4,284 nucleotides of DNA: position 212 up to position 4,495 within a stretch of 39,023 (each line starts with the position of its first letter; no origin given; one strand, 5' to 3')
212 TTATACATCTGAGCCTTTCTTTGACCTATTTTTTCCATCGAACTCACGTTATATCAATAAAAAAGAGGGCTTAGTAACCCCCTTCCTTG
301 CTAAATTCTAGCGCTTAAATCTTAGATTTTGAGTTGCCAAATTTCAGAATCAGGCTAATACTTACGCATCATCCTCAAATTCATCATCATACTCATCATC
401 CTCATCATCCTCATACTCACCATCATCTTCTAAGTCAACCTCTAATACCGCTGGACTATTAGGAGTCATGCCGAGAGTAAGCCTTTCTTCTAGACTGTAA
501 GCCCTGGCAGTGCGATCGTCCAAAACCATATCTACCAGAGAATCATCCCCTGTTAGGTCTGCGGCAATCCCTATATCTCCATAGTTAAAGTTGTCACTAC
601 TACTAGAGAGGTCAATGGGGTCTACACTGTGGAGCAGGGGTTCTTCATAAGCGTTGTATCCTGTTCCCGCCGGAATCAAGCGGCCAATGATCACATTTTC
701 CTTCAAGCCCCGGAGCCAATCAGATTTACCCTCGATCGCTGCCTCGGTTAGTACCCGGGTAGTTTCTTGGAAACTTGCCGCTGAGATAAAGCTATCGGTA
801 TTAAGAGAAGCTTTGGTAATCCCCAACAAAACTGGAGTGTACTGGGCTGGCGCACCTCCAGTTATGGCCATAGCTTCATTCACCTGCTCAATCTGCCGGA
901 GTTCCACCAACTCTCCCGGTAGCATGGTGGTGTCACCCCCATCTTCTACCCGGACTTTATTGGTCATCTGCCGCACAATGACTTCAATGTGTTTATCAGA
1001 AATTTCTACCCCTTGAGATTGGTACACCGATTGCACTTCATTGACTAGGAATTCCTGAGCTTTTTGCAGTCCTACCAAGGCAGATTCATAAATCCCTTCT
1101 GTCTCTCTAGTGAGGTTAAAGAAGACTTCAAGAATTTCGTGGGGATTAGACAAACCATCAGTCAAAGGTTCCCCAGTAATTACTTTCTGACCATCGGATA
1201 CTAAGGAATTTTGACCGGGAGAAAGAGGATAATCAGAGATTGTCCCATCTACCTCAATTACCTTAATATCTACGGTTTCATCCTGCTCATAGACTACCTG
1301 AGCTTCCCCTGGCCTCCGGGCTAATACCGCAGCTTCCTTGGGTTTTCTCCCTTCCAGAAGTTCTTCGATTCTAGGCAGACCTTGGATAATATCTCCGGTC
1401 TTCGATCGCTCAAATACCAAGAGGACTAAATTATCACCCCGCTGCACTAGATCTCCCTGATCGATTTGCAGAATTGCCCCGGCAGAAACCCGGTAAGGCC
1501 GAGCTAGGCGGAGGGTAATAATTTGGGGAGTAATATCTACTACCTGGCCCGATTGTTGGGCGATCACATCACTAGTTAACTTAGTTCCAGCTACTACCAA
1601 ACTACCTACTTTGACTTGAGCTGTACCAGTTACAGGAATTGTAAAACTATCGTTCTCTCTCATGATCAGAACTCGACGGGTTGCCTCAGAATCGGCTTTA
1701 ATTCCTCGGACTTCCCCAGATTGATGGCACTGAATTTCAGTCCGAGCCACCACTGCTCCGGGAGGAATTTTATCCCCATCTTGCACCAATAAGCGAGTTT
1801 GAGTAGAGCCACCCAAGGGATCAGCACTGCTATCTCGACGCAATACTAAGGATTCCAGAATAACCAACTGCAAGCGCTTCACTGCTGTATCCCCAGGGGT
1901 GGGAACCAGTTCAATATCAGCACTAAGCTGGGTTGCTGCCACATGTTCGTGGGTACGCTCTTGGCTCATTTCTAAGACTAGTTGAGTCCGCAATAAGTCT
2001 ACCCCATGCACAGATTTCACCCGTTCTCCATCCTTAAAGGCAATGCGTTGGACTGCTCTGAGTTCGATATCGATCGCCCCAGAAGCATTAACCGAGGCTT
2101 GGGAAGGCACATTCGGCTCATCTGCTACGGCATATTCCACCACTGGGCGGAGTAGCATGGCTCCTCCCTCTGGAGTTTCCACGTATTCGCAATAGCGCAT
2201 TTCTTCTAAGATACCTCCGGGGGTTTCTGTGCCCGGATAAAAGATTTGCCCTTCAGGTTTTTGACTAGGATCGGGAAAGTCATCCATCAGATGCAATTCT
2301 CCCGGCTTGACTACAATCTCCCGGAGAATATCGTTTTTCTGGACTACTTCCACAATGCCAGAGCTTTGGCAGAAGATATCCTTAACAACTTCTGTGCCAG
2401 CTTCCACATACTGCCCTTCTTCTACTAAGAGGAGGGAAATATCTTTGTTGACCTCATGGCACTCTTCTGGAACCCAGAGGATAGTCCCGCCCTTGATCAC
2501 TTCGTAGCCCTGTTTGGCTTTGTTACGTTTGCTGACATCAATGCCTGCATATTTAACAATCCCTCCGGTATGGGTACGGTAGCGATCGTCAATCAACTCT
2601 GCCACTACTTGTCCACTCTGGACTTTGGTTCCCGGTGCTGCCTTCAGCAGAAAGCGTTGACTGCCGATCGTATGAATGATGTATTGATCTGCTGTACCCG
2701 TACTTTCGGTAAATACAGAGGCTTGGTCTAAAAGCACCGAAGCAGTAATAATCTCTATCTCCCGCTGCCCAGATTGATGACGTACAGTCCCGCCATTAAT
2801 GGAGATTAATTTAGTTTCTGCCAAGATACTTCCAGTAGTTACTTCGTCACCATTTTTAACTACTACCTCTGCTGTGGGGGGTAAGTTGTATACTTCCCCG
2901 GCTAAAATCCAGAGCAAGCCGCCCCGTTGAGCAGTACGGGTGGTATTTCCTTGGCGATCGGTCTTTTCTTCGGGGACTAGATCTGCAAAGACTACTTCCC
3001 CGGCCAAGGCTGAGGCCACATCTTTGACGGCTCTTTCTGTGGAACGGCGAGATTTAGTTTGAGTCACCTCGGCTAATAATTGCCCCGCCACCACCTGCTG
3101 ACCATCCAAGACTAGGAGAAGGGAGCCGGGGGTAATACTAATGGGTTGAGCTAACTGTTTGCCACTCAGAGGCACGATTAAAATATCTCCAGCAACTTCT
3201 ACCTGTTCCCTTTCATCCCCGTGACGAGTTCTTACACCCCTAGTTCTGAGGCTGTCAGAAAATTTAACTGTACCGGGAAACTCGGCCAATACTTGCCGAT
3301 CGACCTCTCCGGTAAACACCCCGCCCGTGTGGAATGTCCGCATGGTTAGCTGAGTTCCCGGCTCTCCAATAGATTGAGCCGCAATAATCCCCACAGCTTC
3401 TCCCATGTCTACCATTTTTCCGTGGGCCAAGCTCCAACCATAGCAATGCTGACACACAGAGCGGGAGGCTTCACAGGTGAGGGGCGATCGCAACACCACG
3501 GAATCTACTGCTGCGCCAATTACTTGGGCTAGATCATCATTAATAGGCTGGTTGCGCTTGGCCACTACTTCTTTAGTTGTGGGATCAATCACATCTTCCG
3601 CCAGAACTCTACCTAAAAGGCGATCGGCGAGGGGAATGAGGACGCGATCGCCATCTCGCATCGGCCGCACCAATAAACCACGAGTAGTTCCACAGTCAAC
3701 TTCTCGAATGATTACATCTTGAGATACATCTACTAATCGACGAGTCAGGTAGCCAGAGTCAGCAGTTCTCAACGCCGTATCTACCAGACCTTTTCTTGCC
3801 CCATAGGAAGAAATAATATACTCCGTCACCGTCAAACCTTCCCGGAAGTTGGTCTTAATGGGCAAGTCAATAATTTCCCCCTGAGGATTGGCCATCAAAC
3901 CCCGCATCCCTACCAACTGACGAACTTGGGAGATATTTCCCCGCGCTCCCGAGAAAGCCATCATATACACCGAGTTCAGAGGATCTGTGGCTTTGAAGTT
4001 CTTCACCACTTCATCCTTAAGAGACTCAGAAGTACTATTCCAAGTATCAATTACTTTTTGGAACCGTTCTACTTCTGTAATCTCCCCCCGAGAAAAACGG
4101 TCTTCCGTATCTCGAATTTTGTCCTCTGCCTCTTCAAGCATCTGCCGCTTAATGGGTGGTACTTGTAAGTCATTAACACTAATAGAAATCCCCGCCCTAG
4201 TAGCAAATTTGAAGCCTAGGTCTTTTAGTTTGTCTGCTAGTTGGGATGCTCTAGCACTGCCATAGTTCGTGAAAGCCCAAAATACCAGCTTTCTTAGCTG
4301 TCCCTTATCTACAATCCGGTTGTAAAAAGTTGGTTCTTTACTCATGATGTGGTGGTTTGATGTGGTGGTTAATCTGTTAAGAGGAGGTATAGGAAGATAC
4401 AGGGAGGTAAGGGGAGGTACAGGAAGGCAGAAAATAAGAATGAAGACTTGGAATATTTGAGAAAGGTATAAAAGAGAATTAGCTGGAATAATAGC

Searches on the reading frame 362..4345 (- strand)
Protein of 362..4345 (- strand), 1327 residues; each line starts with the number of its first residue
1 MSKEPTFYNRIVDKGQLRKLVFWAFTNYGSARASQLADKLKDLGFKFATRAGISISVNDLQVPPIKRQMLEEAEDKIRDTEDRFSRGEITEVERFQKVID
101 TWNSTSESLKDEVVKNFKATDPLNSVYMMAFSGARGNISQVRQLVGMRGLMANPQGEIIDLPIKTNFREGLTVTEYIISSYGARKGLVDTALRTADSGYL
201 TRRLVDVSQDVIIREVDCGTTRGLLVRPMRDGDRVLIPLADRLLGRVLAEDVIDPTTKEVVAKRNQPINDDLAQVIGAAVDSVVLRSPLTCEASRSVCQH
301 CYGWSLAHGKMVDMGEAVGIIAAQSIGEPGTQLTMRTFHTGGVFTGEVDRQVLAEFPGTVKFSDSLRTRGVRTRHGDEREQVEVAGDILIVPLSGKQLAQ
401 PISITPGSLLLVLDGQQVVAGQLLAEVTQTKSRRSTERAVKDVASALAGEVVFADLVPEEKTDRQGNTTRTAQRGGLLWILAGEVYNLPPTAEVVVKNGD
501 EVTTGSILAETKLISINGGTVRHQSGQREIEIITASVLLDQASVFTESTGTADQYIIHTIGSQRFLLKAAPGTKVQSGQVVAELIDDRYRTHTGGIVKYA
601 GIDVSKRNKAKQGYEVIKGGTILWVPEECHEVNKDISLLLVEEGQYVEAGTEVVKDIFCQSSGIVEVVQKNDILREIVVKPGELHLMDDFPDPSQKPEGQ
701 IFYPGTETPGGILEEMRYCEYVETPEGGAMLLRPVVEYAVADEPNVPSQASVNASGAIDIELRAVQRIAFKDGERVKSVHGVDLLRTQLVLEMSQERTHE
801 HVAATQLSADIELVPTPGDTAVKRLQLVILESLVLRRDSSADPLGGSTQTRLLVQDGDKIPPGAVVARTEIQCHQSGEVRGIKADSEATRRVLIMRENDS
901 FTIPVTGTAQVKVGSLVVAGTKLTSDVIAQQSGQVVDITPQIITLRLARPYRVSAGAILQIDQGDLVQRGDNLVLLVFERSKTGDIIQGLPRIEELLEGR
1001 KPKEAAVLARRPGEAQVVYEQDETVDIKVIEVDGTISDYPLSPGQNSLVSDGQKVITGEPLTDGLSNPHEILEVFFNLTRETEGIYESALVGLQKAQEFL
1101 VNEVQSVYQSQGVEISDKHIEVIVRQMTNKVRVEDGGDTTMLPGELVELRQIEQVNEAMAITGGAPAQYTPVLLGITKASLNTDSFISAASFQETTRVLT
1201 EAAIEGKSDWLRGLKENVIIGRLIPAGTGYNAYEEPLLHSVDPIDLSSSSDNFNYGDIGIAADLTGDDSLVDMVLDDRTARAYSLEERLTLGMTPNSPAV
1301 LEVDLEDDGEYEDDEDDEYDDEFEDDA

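Call 8: search_protein_families(library=pfam, proteins=[window:362-4345:-])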
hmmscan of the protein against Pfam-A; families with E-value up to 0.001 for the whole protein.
window:362-4345:- (1327 aa): 6 families
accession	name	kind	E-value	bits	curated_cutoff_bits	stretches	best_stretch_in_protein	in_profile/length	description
PF04998.22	RNA_pol_Rpb1_5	-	4.1e-59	200.7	28.5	2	170-365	1-114/267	RNA polymerase Rpb1, domain 5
PF05000.22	RNA_pol_Rpb1_4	-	1.1e-19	70.8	24.8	1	89-167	1-106/107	RNA polymerase Rpb1, domain 4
PF04983.23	RNA_pol_Rpb1_3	-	2.5e-07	31.2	28.9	1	9-60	111-162/162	RNA polymerase Rpb1, domain 3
PF00364.28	Biotin_lipoyl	-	4.3e-06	26.9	22.1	0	482-510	8-35/73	Biotin-requiring enzyme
PF01333.25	Apocytochr_F_C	-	0.00063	20.2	30.4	0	1017-1063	16-62/118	Apocytochrome F, C-terminal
PF01551.29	Peptidase_M23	-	0.00071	20.2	28.7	0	411-432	56-77/96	Peptidase family M23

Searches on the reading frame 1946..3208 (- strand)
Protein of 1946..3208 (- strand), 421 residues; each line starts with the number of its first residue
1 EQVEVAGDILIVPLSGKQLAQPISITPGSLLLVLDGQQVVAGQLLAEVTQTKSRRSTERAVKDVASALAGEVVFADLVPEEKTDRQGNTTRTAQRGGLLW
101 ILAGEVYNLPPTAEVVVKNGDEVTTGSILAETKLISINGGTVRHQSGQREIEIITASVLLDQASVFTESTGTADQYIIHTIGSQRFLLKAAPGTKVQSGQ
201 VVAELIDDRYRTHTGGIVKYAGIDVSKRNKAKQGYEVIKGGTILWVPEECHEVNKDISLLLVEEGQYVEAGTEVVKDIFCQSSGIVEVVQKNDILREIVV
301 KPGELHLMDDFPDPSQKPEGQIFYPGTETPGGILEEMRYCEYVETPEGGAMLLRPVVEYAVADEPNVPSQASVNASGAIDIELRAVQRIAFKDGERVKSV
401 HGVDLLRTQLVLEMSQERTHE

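Call 22: find_related_loci(query=window:1946-3208:-, collection=genome_contigs, flank=10000)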
Query window:1946-3208:- (421 aa) in genome_contigs; peptide patterns used: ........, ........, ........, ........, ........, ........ (x = any residue, [..] = any of these).
599 stretches matched a pattern (row limit reached: there are more); 208 encode a relative of the query (tblastn E <= 1e-3); the best 80 are kept; 80 distinct loci.
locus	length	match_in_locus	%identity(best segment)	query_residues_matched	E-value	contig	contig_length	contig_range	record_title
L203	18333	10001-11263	96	1-421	0e+0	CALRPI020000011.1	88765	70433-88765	MAG: Phormidium lacuna HE10JO isolate JJ-KV9-13-1-mx-bin614 genome assembly, contig: JJ-KV9-13-C58, whole genome shotgun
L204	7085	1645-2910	91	1-421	0e+0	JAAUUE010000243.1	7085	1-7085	MAG: Coleofasciculaceae cyanobacterium SM2_1_6 NODE_3094_length_7085_cov_5.772061, whole genome shotgun sequence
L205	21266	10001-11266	90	1-421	0e+0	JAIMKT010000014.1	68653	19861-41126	MAG: Microcoleus sp. GA_180221_E-2-1-MAG-45_12 NODE_96_length_68740_cov_7.329708, whole genome shotgun sequence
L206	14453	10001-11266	89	1-421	0e+0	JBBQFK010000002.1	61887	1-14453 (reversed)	MAG: Cyanophyceae cyanobacterium isolate Co_metawrap_1034 Cmw_1034_k141_3235402_length_61887_cov_11.9986, whole genome s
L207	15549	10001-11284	72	1-421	0e+0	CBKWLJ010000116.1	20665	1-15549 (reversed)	MAG TPA_asm: uncultured bacterium isolate SRR29175779_binner123_Refined_1 genome assembly, contig: ERZ27337281.205, whol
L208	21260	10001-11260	74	1-420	0e+0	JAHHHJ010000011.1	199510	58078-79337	MAG: Kastovskya adunca ATA6-11-RM4 scaffold_61_c1, whole genome shotgun sequence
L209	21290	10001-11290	71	1-421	0e+0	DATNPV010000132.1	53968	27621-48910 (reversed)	MAG TPA_asm: Waterburya sp. isolate SMAG_U16490 k141_687553, whole genome shotgun sequence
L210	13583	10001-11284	71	1-421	0e+0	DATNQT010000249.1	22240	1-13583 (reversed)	MAG TPA_asm: Candidatus Sericytochromatia bacterium isolate SMAG_U16514 k141_300182, whole genome shotgun sequence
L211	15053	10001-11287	72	1-421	0e+0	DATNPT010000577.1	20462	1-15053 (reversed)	MAG TPA_asm: Chroococcales cyanobacterium isolate SMAG_U16488 k141_2775787, whole genome shotgun sequence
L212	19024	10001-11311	70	1-421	0e+0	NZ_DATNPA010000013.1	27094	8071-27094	MAG: Allocoleopsis sp. isolate SMAG_U16469 k141_1059781, whole genome shotgun sequence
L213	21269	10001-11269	72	1-417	0e+0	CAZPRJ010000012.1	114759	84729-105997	MAG TPA_asm: uncultured Microcoleus sp. isolate SRP063590_co1_133 genome assembly, contig: NODE_154_length_114759_cov_7.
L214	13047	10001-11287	71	1-421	0e+0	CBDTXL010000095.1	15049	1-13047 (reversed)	MAG TPA_asm: uncultured bacterium isolate ERR2431955_maxbin2_4 genome assembly, contig: ERZ23878311.2301, whole genome s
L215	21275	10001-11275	71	1-417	0e+0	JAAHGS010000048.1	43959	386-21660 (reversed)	MAG: Symploca sp. SIO2E9 2E9_NODE_48, whole genome shotgun sequence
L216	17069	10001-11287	70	1-417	0e+0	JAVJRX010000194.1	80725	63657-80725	MAG: Coleofasciculus sp. G1-WW12-02 k141_80233, whole genome shotgun sequence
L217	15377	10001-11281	71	1-419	0e+0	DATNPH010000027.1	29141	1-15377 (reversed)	MAG TPA_asm: Coleofasciculaceae cyanobacterium isolate SMAG_U16476 k141_211481, whole genome shotgun sequence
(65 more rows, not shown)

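Call 55: find_related_loci(query=window:1946-3208:-, collection=metagenome_contigs, flank=5000)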
Query window:1946-3208:- (421 aa) in metagenome_contigs; peptide patterns used: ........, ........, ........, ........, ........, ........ (x = any residue, [..] = any of these).
600 stretches matched a pattern (row limit reached: there are more); 100 encode a relative of the query (tblastn E <= 1e-3); the best 80 are kept; 80 distinct loci.
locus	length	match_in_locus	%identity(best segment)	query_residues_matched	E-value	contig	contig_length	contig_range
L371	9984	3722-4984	97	1-421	0e+0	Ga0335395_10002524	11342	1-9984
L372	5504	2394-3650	95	1-419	0e+0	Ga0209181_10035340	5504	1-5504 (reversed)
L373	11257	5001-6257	95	1-419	0e+0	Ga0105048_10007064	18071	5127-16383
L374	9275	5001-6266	89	1-421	0e+0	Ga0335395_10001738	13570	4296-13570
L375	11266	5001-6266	76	1-421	0e+0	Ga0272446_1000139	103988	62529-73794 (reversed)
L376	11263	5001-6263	99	1-421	0e+0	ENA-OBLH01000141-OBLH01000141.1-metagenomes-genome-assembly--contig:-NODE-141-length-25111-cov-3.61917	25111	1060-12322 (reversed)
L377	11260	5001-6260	74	1-420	0e+0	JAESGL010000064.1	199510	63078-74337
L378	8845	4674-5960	72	1-421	0e+0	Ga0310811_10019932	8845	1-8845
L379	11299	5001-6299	70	1-419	0e+0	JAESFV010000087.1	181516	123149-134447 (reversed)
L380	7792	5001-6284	71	1-421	0e+0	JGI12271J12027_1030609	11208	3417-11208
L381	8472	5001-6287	71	1-421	0e+0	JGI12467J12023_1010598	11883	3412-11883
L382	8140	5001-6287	71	1-421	0e+0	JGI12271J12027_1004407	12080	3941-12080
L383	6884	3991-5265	71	1-417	0e+0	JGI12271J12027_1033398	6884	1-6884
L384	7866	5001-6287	70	1-421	0e+0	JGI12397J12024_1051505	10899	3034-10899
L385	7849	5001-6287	70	1-421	0e+0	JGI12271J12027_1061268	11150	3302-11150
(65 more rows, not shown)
